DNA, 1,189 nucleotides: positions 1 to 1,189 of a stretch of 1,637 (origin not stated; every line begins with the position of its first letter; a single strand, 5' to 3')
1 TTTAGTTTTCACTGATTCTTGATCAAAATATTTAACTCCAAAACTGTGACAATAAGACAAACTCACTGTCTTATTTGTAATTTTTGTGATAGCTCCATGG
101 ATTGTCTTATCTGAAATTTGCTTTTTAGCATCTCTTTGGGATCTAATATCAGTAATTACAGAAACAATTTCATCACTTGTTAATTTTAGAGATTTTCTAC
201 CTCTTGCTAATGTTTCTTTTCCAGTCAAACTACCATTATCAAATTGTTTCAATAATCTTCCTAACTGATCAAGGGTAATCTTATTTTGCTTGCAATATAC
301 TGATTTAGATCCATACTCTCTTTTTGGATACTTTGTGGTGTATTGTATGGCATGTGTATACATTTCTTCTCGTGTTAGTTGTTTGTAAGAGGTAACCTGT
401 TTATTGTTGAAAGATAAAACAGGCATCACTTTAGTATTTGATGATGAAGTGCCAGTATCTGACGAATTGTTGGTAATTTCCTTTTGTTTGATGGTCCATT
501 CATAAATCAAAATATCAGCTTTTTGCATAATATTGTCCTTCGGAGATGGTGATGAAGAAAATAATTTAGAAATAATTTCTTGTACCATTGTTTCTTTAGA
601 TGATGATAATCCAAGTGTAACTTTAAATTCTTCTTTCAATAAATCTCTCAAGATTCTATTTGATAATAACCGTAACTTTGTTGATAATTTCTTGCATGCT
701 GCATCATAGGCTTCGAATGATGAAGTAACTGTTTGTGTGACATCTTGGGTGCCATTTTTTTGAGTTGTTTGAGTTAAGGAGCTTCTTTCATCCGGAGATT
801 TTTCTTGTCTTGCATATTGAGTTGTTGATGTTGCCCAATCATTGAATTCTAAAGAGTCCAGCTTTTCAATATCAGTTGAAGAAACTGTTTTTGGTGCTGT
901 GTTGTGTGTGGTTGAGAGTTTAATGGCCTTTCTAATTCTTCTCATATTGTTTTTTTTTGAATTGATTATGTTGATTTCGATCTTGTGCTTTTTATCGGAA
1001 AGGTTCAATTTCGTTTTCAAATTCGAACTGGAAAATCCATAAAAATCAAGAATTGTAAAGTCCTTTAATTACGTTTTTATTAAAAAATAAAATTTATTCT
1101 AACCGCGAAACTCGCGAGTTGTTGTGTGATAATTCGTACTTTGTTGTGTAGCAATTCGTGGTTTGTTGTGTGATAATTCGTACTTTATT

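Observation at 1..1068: The dominant gene of the window is absent from the supplied ORF track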

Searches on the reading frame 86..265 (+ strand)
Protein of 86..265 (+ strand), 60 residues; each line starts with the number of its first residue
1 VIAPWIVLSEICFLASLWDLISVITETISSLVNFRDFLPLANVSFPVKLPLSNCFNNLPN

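Call 64: search_protein_families(library=pfam, proteins=[window:86-265:+], max_evalue=10)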
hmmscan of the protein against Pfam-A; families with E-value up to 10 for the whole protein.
window:86-265:+ (60 aa): 0 families

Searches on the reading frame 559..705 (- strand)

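Call 64: search_protein_families(library=pfam, proteins=[window:559-705:-], max_evalue=10)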
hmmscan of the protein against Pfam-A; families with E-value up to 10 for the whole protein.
window:559-705:- (49 aa): 1 family
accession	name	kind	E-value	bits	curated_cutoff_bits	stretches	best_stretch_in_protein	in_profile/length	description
PF13062.12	DUF3924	-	0.0057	17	21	1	21-49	17-45/62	Protein of unknown function (DUF3924)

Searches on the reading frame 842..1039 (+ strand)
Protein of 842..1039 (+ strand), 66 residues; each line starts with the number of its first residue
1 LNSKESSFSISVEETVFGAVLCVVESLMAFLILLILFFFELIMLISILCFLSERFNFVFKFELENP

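Call 64: search_protein_families(library=pfam, proteins=[window:842-1039:+], max_evalue=10)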
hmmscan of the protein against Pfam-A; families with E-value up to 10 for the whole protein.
window:842-1039:+ (66 aa): 1 family
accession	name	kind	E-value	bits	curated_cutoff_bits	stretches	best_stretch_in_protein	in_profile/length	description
PF20682.3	Hanta_Gc_C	-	1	9.4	28.5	1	14-51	186-224/229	Hantavirus glycoprotein Gc, C-terminal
